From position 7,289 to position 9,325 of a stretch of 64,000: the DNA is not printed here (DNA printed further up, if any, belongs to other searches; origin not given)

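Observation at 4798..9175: Putative molybdate/tungstate-responsive outer-membrane uptake module (Mop – small barrel – XRE/PBP regulator – porin)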

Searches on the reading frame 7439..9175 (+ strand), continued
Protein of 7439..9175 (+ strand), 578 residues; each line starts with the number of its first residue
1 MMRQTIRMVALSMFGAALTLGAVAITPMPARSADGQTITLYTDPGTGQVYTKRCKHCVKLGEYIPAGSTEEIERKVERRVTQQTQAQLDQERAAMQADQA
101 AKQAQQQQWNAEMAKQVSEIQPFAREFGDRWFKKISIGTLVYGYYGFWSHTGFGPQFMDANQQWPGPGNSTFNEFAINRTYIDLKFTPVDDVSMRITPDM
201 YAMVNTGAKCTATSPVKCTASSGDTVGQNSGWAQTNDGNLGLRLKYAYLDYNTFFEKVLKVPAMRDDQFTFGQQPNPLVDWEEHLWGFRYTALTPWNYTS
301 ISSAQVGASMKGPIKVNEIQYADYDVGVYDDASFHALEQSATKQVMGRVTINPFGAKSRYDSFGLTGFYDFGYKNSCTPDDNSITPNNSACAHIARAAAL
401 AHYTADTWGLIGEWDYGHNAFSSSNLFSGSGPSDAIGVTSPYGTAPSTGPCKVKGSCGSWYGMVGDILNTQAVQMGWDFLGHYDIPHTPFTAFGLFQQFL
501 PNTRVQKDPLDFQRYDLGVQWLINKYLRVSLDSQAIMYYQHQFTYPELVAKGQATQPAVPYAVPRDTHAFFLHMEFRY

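Call 61: predict_structure(alignment_id=A4)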
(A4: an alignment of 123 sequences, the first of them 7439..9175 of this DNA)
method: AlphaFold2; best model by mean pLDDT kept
length: 578 residues; sequences in the alignment: 123
mean_pLDDT: 76.5   pTM: 0.70
mean pLDDT of the five models: 76.5, 76.3, 75.7, 74.4, 73.7
residues with pLDDT >= 90: 183; 70-90: 199; 50-70: 139; < 50: 57
segments of 3 or more residues with pLDDT < 50: 1-8, 10-15, 17-34, 66-68, 70-73, 75-78, 297-301, 546-548
pLDDT, mean of each block of 10 residues (from residue 1): 44 47 35 58 84 87 58 48 63 82 82 70 55 84 89 68 69 83 92 93 63 69 65 62 89 95 96 90 73 53 83 96 95 69 92 93 94 78 62 84 94 88 74 70 54 65 80 87 96 93 84 92 94 89 56 58 80 92
secondary structure, 60 per line:
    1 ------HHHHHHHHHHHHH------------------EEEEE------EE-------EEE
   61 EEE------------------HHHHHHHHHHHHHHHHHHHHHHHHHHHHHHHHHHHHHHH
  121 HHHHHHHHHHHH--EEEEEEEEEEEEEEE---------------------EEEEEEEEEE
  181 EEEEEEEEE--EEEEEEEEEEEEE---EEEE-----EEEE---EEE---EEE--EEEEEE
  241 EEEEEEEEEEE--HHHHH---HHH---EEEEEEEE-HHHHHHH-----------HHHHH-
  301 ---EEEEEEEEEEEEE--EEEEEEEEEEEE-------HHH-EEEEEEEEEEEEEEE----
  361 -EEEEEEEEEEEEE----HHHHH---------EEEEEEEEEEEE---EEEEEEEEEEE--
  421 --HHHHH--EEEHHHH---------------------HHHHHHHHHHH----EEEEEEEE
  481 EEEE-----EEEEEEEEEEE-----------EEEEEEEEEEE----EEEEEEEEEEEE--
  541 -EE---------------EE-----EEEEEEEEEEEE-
elements in order: H7-19 E38-42 E58-63 H82-132 E135-149 E171-189 E192-204 E208-211 E217-220 E224-226 E230-232 E235-251 H254-258 E268-275 H277-283 H295-299 E304-316 E319-330 E342-356 E362-374 H379-383 E393-404 E408-418 H423-427 E430-432 H433-436 H458-468 E473-484 E490-500 E512-522 E527-538 E566-577

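Call 64: fold_search(model_id=the predicted structure, library=pdb)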
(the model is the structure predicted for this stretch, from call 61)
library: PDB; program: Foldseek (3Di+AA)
matches with E <= 10: 742; with E <= 0.001: 220
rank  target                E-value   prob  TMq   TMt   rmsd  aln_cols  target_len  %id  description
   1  4rjx                  4.4e-11  1.00  0.41  0.54  11.0       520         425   11  Crystal structure of the OprO mutant protein F62Y/D114Y (released 2015-10-21)
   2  4rjw                  4.4e-11  1.00  0.40  0.53  11.4       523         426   10  Crystal structure of Pseudomonas aeruginosa OprO (released 2015-10-21)
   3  2xe2_A                6.0e-11  1.00  0.41  0.65   7.3       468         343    9  Molecular insights into clinically isolated OmpC20 mutants and their role in multi-drug resistance (released 2010-05-19)
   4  2xe3_A                7.1e-11  1.00  0.41  0.65   7.1       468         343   10  OmpC28 (released 2010-05-19)
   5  5ldv                  8.3e-11  1.00  0.35  0.46  13.5       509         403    9  Crystal Structures of MOMP from Campylobacter jejuni (released 2016-10-26)
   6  1hxt                  8.8e-11  1.00  0.40  0.63   9.1       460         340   10  OMPF PORIN MUTANT NQAAA (released 2001-06-06)
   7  2zfg                  9.8e-11  1.00  0.41  0.65   8.2       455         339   10  Structure of OMPF PORIN (released 2008-07-29)
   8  5fvn_A                1.0e-10  1.00  0.40  0.64   7.4       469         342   10  X-ray crystal structure of Enterobacter cloacae OmpE36 porin. (released 2016-08-10)
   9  2xg6_A                1.1e-10  1.00  0.41  0.65   7.1       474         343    9  Molecular insights into clinically isolated OmpC mutants and their role in multi-drug resistance (released 2010-07-14)
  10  9j9p                  1.1e-10  1.00  0.41  0.66   8.1       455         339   10  artificial mononuclear Zn-bound metalloprotein 3 (M3:Zn) (released 2025-07-02)
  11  1gfo                  1.1e-10  1.00  0.41  0.65   7.8       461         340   10  OMPF PORIN (MUTANT R132P) (released 1996-12-07)
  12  4lsi_A                1.1e-10  1.00  0.41  0.66   8.0       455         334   11  Ion selectivity of OmpF porin soaked in 0.3M KBr (released 2013-10-23)
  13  4kr8_C                1.1e-10  1.00  0.39  0.63   8.2       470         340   11  Salmonella typhi OmpF complex with Daunomycin (released 2014-05-28)
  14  8jto                  1.1e-10  1.00  0.39  0.61  10.1       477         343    8  Outer membrane porin of Burkholderia pseudomallei (BpsOmp38) in complex with ceftazidime (released 2024-06-26)
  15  1hxu                  1.2e-10  1.00  0.39  0.61   8.1       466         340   10  OMPF PORIN MUTANT KK (released 2001-06-06)
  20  2o4v_A                1.9e-10  1.00  0.41  0.56  11.9       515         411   10  An arginine ladder in OprP mediates phosphate specific transfer across the outer membrane (released 2006-12-26)
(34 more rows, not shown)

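Call 69: search_protein_families(library=pfam, max_evalue=0.001, proteins=[L029:6910-7947:+, L029:6080-6610:-, L029:5340-5948:-, L029:3595-5001:-, L029:1633-3066:-, L029:9852-10226:+, L030:2998-4032:+, L030:2399-2842:-, L030:1358-2020:-])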
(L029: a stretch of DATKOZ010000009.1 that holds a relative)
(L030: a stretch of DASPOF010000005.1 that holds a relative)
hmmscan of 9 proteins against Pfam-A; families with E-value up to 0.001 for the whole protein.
L029:6910-7947:+ (345 aa): 3 families
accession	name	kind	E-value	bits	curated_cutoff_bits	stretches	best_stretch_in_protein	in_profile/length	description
PF12849.12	PBP_like_2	-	3.6e-43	148.7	27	1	29-312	12-264/267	PBP superfamily domain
PF01547.30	SBP_bac_1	-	1.4e-18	68.4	26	1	33-317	7-306/307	Bacterial extracellular solute-binding protein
PF12727.12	PBP_like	-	5.2e-06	26.2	27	1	48-178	4-115/193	PBP superfamily domain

L029:6080-6610:- (176 aa): 0 families

L029:5340-5948:- (202 aa): 0 families

L029:3595-5001:- (468 aa): 1 family
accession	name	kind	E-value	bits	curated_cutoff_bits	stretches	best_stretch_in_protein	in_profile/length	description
PF01425.27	Amidase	-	1.4e-120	403.8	27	1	29-448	1-445/445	Amidase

L029:1633-3066:- (477 aa): 2 families
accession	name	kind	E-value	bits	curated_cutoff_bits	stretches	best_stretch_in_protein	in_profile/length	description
PF00206.25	Lyase_1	-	1.1e-112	376.9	27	1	25-355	1-312/312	Lyase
PF10415.14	FumaraseC_C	-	4.1e-24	85.2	32.5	1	421-473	1-53/54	Fumarase C C-terminus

L029:9852-10226:+ (124 aa): 0 families

L030:2998-4032:+ (344 aa): 3 families
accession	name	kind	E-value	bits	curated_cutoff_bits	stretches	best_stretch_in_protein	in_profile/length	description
PF12849.12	PBP_like_2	-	7.4e-40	137.8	27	1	30-312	12-265/267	PBP superfamily domain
PF01547.30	SBP_bac_1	-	4.5e-16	60.1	26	1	34-315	7-305/307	Bacterial extracellular solute-binding protein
PF12727.12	PBP_like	-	0.00014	21.5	27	0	49-87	4-42/193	PBP superfamily domain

L030:2399-2842:- (147 aa): 0 families

L030:1358-2020:- (220 aa): 0 families

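Call 72: search_protein_families(library=pfam, max_evalue=0.001, proteins=[L011:5787-7661:+, L011:3964-5508:-, L017:6615-7652:+, L017:5124-6245:-, L019:5172-7376:+, L035:6233-7297:+, L035:4577-5494:+, L040:6700-7614:-, L040:5655-6695:+, L039:911-1384:-])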
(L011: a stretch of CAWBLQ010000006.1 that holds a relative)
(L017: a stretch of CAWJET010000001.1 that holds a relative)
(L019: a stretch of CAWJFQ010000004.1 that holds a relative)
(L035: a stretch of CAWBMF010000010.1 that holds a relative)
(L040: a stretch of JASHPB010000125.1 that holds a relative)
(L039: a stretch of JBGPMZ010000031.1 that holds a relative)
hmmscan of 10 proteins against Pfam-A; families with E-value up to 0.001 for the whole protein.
L011:5787-7661:+ (624 aa): 1 family
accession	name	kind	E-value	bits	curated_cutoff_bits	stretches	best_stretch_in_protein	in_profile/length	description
PF13520.12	AA_permease_2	-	2.5e-31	109.5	27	1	52-433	24-407/427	Amino acid permease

L011:3964-5508:- (514 aa): 4 families
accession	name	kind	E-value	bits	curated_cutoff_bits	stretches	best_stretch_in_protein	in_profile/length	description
PF00135.34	COesterase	-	4.8e-105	352.9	27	1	3-503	3-515/515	Carboxylesterase family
PF07859.19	Abhydrolase_3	-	6.9e-12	46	25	2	101-141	1-41/210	alpha/beta hydrolase fold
PF20434.5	BD-FAE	-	2.7e-10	40.6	26.8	1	87-205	2-108/215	BD-FAE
PF00326.27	Peptidase_S9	-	8.9e-06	25.8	22.6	1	158-230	40-107/213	Prolyl oligopeptidase family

L017:6615-7652:+ (345 aa): 2 families
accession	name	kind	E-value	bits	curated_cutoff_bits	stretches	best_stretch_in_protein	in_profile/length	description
PF00581.25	Rhodanese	-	4.7e-20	72.4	22.2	1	244-338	2-101/102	Rhodanese-like domain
PF00753.33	Lactamase_B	-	1.4e-13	51.7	22.7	1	12-169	7-196/196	Metallo-beta-lactamase superfamily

L017:5124-6245:- (373 aa): 1 family
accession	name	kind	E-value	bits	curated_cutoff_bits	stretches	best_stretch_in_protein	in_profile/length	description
PF03601.19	Cons_hypoth698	-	2.3e-51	175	24.5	1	81-351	28-303/304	Conserved hypothetical protein 698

L019:5172-7376:+ (734 aa): 1 family
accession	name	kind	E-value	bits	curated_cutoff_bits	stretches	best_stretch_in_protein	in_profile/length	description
PF00141.28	peroxidase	-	1e-73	248.5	27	2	87-392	12-236/237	Peroxidase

L035:6233-7297:+ (354 aa): 6 families
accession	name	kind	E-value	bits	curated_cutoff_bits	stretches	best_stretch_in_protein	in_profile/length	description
PF01436.27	NHL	-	1.5e-08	34.7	20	0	242-269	1-28/28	NHL repeat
PF07494.17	Reg_prop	-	1.8e-06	27.9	20.4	0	195-208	9-22/24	Two component regulator propeller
PF08450.18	SGL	-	3.3e-06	27.3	26.3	0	149-273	93-214/246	SMP-30/Gluconolactonase/LRE-like region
PF10282.15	Lactonase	-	1.8e-05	24.5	21.7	1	147-271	148-273/344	Lactonase, 7-bladed beta-propeller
PF24565.1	Ned1_M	-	0.00056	20.2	27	0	196-210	75-89/100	Nuclear elongation and deformation protein 1-like, middle domain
PF13449.12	Phytase-like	-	0.00069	20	27.6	0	150-188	76-114/284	Esterase-like activity of phytase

L035:4577-5494:+ (305 aa): 0 families

L040:6700-7614:- (304 aa): 1 family
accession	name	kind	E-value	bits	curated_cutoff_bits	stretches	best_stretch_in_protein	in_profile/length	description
PF00296.26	Bac_luciferase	-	2.4e-57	195.1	27.9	1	11-275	20-313/314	Luciferase-like monooxygenase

L040:5655-6695:+ (346 aa): 1 family
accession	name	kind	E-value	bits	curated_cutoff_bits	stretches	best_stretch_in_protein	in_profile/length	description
PF13578.12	Methyltransf_24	-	2.8e-09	38.2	26.3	1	53-178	2-103/105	Methyltransferase domain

L039:911-1384:- (157 aa): 5 families
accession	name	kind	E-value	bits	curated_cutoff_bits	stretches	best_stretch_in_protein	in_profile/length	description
PF12840.13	HTH_20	-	2.8e-11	43.7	27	1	68-113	4-50/51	Helix-turn-helix domain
PF01022.26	HTH_5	-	4.6e-11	42.9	22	1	70-112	4-46/47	Bacterial regulatory protein, arsR family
PF12802.13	MarR_2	-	3.7e-06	27.4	27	1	71-118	8-57/61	MarR family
PF25212.1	HVO_A0114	-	9e-05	22.6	27.6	1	67-119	21-74/84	HVO_A0114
PF24270.1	HTH_Cmi2_C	-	0.00092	19.9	27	0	67-116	74-123/125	Cmi2, C-terminal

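Call 82: search_protein_families(library=ncbifam, max_evalue=0.001, proteins=[L002:4952-5476:-, L043:9997-10488:+, L029:6910-7947:+])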
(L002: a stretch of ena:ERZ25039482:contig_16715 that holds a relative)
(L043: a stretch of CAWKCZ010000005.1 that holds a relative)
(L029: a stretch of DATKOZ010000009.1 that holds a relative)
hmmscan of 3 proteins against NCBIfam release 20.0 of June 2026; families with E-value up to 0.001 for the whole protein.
L002:4952-5476:- (174 aa): 0 families

L043:9997-10488:+ (163 aa): 0 families

L029:6910-7947:+ (345 aa): 4 families
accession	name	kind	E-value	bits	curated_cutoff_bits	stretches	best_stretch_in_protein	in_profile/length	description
TIGR00975.1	3a0107s03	equivalog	8.2e-119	396.3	205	1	29-341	1-313/315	phosphate ABC transporter substrate-binding protein PstS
NF008171.0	PRK10918.1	equivalog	1e-97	327.2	339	1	9-337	11-331/346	phosphate ABC transporter substrate-binding protein PstS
TIGR02136.1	ptsS_2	subfamily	7.1e-22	77.9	206.6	1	17-325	17-293/295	phosphate ABC transporter substrate-binding protein PstS family protein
TIGR04505.1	PtsS_plasma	equivalog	2.7e-05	23.7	175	0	28-89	30-90/334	phosphate ABC transporter substrate-binding protein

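Call 89: find_related_loci(query=L029:6910-7947:+, collection=metagenome_contigs, flank=3500)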
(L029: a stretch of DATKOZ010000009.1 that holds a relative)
Query L029:6910-7947:+ (345 aa) in metagenome_contigs; peptide patterns used: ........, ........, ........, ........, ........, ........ (x = any residue, [..] = any of these).
315 stretches matched a pattern; 251 encode a relative of the query (tblastn E <= 1e-3); the best 80 are kept; 80 distinct loci.
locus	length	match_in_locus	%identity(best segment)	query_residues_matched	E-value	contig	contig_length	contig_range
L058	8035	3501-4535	100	1-345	0e+0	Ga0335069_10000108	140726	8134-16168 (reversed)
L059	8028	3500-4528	83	1-345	0e+0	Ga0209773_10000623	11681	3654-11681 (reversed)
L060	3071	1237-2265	83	1-345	0e+0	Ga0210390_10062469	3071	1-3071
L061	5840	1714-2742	83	1-345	0e+0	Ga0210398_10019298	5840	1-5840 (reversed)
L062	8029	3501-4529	82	1-345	0e+0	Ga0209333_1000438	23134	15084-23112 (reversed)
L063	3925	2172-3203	83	1-345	0e+0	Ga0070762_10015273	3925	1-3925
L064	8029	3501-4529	82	1-345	0e+0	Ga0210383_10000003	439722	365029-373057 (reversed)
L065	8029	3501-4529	81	1-345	0e+0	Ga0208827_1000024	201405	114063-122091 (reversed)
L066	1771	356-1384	79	1-345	0e+0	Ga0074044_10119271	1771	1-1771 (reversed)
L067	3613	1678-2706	80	1-345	0e+0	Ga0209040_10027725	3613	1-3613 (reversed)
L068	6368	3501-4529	80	1-345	0e+0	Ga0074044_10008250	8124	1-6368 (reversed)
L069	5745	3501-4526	81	1-344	0e+0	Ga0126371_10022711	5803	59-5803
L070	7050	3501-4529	81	1-345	0e+0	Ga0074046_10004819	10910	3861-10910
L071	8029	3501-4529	80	1-345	0e+0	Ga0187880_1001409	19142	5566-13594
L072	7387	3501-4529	79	1-345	0e+0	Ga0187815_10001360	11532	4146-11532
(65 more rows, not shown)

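Call 93: search_protein_families(library=pfam, max_evalue=10, proteins=[L043:6482-7363:-])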
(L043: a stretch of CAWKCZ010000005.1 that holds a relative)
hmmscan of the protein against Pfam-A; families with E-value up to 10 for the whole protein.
L043:6482-7363:- (293 aa): 0 families
